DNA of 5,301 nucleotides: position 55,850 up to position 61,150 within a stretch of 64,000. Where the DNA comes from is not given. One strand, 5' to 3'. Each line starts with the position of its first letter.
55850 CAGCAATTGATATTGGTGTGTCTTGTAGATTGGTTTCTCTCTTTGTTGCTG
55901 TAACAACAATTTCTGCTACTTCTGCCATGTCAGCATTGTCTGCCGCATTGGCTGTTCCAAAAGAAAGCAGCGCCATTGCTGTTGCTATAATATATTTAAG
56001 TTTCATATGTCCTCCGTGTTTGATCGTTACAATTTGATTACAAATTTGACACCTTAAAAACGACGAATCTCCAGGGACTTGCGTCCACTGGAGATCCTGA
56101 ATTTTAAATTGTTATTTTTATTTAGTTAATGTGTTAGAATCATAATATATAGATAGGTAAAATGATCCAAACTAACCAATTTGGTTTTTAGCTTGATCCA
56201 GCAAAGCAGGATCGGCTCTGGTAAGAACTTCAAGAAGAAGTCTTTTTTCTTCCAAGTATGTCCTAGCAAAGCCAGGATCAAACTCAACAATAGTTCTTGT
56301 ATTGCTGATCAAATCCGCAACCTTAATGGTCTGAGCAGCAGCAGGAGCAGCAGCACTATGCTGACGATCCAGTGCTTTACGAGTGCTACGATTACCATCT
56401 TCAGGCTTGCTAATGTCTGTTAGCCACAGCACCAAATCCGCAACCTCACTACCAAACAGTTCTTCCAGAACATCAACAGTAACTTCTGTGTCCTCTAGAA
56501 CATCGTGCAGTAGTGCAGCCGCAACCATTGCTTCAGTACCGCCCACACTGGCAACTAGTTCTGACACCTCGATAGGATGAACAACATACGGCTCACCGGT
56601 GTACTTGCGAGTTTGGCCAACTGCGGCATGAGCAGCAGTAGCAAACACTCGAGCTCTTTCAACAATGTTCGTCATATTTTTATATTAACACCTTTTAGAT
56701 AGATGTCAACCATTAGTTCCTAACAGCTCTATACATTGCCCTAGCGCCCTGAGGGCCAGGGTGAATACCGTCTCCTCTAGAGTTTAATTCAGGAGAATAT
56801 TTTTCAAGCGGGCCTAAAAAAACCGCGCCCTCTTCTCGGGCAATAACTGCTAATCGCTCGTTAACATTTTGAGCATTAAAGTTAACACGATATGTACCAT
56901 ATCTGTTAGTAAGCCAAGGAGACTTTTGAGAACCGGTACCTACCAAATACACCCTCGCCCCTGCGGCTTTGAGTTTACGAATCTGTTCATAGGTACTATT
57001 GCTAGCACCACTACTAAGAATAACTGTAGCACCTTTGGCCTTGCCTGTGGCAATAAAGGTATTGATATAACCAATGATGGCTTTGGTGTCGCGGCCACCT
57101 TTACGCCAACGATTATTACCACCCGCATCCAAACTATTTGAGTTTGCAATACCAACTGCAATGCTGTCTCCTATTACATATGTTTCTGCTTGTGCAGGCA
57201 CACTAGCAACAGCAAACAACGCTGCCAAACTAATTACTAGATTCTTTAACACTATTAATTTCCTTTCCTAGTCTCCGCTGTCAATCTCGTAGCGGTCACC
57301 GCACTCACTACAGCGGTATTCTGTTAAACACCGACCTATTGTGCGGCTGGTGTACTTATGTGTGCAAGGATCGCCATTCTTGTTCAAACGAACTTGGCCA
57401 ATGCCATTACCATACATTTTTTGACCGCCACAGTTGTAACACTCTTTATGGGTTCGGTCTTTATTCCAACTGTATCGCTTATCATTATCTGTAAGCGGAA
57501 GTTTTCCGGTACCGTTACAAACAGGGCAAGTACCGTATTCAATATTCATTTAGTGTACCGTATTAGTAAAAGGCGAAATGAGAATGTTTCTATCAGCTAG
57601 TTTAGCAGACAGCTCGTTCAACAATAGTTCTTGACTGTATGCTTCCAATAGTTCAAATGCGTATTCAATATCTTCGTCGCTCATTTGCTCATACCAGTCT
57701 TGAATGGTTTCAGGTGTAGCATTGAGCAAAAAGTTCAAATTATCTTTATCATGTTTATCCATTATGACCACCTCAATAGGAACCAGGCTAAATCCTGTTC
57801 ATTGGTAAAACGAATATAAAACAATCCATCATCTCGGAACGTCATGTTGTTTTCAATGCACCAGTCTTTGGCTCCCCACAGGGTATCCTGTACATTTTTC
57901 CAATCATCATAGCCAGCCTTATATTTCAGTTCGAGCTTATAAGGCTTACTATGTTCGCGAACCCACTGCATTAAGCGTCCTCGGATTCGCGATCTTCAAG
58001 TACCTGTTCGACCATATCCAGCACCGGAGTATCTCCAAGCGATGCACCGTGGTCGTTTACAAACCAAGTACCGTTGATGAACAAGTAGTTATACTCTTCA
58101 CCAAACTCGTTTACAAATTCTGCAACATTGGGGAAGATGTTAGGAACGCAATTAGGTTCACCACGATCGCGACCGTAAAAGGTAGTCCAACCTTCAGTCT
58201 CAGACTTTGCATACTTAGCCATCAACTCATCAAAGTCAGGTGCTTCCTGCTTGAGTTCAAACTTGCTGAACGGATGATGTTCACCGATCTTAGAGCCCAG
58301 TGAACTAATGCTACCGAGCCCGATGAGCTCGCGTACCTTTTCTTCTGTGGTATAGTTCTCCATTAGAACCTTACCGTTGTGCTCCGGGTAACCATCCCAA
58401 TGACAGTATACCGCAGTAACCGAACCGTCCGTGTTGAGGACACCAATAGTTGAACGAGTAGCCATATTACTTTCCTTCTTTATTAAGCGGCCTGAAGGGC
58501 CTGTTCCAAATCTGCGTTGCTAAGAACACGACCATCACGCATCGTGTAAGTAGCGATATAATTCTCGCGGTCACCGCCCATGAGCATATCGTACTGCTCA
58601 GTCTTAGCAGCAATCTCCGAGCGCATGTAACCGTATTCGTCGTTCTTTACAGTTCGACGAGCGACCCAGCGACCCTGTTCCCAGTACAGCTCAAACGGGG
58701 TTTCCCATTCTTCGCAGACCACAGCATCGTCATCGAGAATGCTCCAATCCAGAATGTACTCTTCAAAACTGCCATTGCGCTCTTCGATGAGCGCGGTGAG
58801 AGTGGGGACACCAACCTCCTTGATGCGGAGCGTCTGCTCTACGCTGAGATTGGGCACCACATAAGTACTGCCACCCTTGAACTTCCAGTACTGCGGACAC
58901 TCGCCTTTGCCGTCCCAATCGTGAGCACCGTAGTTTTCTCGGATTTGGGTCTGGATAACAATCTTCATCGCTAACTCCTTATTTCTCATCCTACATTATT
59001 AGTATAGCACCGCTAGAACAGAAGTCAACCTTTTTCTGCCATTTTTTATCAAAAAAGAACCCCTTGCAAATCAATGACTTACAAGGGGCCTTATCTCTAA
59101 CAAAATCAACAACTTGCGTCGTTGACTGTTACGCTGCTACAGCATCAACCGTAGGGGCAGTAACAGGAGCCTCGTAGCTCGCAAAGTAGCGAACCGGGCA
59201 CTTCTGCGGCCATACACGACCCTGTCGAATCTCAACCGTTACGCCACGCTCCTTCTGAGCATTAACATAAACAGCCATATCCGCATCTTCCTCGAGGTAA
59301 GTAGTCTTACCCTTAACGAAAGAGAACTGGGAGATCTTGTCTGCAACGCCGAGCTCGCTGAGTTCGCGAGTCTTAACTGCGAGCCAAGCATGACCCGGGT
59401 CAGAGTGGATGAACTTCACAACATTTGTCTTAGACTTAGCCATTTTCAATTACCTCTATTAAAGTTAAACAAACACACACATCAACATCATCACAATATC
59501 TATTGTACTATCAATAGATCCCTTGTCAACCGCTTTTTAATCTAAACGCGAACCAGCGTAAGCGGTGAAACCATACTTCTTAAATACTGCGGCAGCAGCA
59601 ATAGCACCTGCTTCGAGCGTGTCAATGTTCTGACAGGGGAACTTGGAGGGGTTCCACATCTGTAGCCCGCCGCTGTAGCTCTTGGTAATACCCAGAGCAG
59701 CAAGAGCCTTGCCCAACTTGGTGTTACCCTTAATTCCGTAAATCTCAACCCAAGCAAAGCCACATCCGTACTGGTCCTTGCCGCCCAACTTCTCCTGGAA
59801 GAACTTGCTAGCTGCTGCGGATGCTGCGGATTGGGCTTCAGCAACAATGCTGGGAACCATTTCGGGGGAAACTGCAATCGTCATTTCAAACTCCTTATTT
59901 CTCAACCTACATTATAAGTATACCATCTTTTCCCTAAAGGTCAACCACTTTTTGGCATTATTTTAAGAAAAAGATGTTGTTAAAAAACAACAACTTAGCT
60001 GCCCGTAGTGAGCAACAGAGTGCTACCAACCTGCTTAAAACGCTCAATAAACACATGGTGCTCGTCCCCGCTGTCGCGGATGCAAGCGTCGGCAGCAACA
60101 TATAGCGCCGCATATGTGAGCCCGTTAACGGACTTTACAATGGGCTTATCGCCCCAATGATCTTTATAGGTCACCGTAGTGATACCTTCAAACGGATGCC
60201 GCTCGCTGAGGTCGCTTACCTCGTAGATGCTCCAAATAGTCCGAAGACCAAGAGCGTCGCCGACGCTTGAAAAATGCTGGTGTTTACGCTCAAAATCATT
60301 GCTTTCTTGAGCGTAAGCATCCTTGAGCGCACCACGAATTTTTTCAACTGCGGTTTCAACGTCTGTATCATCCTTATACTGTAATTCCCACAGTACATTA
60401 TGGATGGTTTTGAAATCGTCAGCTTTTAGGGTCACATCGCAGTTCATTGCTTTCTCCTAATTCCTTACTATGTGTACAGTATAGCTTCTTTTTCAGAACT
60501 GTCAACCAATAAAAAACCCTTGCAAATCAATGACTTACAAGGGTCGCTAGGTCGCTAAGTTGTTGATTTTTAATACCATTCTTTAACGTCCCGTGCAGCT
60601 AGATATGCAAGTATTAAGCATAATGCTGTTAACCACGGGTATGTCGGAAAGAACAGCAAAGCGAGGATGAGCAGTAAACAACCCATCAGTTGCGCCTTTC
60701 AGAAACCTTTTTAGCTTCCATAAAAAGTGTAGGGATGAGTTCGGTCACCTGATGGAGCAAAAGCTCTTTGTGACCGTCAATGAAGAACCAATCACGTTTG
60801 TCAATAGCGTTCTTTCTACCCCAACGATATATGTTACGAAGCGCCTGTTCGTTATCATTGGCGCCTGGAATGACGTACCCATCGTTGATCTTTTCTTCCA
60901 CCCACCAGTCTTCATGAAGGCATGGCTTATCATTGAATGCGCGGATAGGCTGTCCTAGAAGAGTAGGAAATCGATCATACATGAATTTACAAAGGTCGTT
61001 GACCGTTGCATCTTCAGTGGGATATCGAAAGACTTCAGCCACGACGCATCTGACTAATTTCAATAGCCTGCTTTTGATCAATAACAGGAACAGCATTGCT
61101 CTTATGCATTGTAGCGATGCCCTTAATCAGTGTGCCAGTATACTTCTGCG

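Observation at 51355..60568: Repeated terminator-promoter cassettes whose hairpin loop is an IHF consensus site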

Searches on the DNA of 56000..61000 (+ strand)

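Call 18: search_dna_similar(query=window:56000-61000:+, collection=phages, mode=distant, max_rows=20)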
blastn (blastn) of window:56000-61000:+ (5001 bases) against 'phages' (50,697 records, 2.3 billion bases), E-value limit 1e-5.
Records with a match: 1; places in all: 1; records where one place covers at least 80% of the query: 0.
Best place of each record, by identity: 60-80% 1.
By first word of the organism name: Phage 1.
By host as written in the record: - 1.
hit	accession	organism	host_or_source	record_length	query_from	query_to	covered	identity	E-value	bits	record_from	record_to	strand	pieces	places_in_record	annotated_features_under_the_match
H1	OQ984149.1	Phage C48C1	-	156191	2871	2956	2%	77.9%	1e-8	71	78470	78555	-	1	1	hypothetical protein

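Call 62: search_dna_similar(query=window:60507-60549:-, collection=ecoli_genomes, mode=distant, max_evalue=10, max_rows=10)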
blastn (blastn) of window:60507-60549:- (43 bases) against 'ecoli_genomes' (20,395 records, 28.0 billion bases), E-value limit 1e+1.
Records with a match: 5; places in all: 7; records where one place covers at least 80% of the query: 0.
Genomes with a match: 5 of 5426; with a place that covers at least 80% of the query: 0. Places per genome that has any: lowest 1, median 1, highest 3. On chromosomes: 0 places; on plasmids: 7.
Best place of each record, by identity: 95-99% 5.
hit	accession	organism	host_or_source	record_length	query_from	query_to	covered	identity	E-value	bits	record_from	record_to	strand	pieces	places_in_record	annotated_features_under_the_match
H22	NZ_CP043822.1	Escherichia coli strain RM10740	Feral pig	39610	11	35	58%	96.0%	2e+0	38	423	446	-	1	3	none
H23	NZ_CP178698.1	Escherichia coli strain VTB97448v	Chicken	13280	12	36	58%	96.0%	2e+0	38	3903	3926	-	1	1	none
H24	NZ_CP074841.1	Escherichia coli strain 7_14_47A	bovine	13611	11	35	58%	96.0%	2e+0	38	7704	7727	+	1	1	none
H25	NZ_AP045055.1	Escherichia coli strain JNE25-003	Homo sapiens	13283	11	35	58%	96.0%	2e+0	38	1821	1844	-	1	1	none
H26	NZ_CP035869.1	Escherichia coli strain E275 a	Homo sapiens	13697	12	35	56%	95.8%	7e+0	37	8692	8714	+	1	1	none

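Call 63: get_annotated_region(hit=H22, flank=2500)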
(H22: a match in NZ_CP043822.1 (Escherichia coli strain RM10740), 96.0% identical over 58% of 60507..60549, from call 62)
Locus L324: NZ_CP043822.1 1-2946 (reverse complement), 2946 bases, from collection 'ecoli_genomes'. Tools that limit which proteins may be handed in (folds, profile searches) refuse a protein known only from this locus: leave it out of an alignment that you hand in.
description: Escherichia coli strain RM10740 plasmid p3RM10740, complete sequence
organism: Escherichia coli strain RM10740 (NCBI taxid 562)
replicon: plasmid p3RM10740; assembly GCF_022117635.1
host: Feral pig; source: feces; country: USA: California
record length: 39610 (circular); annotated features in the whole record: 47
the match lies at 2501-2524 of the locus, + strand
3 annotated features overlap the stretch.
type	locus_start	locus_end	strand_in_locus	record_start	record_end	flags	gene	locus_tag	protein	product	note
CDS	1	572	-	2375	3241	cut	-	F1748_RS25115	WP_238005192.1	helix-turn-helix domain-containing protein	-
CDS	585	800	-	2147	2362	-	-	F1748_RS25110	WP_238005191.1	hypothetical protein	-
CDS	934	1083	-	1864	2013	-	-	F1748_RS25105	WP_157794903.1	hypothetical protein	-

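Call 72: search_dna_similar(query=window:60507-60549:-, collection=phages, mode=distant, max_evalue=1, max_rows=40)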
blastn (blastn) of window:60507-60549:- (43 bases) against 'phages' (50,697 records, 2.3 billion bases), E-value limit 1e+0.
Records with a match: 3; places in all: 3; records where one place covers at least 80% of the query: 0.
Best place of each record, by identity: >=99% 1; 80-90% 2.
By first word of the organism name: Vibrio 1; Pseudomonas 1; Pelagibacter 1.
By host as written in the record: Vibrio harveyi AB 490822 1; Pseudomonas aeruginosa PACL 1; Candidatus Pelagibacter sp. HTCC7211 1.
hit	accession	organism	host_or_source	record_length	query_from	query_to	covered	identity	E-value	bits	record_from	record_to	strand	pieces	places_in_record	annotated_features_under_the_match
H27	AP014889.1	Vibrio phage VCPH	Vibrio harveyi AB 490822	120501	11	39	67%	87.1%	7e-1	37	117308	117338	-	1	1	none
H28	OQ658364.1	Pseudomonas phage sp.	Pseudomonas aeruginosa PACL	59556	13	39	63%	88.9%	7e-1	37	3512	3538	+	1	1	none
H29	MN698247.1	Pelagibacter phage HTVC115P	Candidatus Pelagibacter sp. HTCC7211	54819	8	26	44%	100.0%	7e-1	36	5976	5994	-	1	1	none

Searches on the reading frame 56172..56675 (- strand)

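Call 8: search_protein_families(library=phrogs, proteins=[window:56172-56675:-])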
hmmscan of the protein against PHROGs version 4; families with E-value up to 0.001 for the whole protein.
window:56172-56675:- (167 aa): 3 families
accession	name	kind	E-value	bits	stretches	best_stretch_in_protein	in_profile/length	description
phrog_990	-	other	1.2e-39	137.6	1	7-157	155-301/374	metal-dependent phosphohydrolase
phrog_32047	-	other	9.6e-30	104.9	1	3-160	22-208/301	phosphohydrolase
phrog_15275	-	unknown function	1.7e-07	32.2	1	14-139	37-162/223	-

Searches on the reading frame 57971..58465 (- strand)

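Call 8: search_protein_families(library=phrogs, proteins=[window:57971-58465:-])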
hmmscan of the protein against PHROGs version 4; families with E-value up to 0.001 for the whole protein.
window:57971-58465:- (164 aa): 3 families
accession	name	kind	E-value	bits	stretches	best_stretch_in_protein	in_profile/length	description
phrog_1987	-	unknown function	1.4e-33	116.9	1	1-140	1-118/128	-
phrog_23089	-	unknown function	5.8e-15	56.6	1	1-142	1-118/239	-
phrog_25001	-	unknown function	2.9e-05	25.4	1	1-42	1-41/98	-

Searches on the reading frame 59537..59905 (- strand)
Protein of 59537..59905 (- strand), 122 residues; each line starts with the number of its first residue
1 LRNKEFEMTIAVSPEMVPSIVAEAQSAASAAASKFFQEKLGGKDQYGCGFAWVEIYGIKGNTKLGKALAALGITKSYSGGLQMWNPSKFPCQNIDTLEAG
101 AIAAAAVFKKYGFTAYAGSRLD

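Call 8: search_protein_families(library=phrogs, proteins=[window:59537-59905:-])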
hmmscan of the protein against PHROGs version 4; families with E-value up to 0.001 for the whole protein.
window:59537-59905:- (122 aa): 1 family
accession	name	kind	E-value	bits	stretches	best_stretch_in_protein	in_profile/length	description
phrog_22149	-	unknown function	1.9e-10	42.1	1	43-122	37-121/121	-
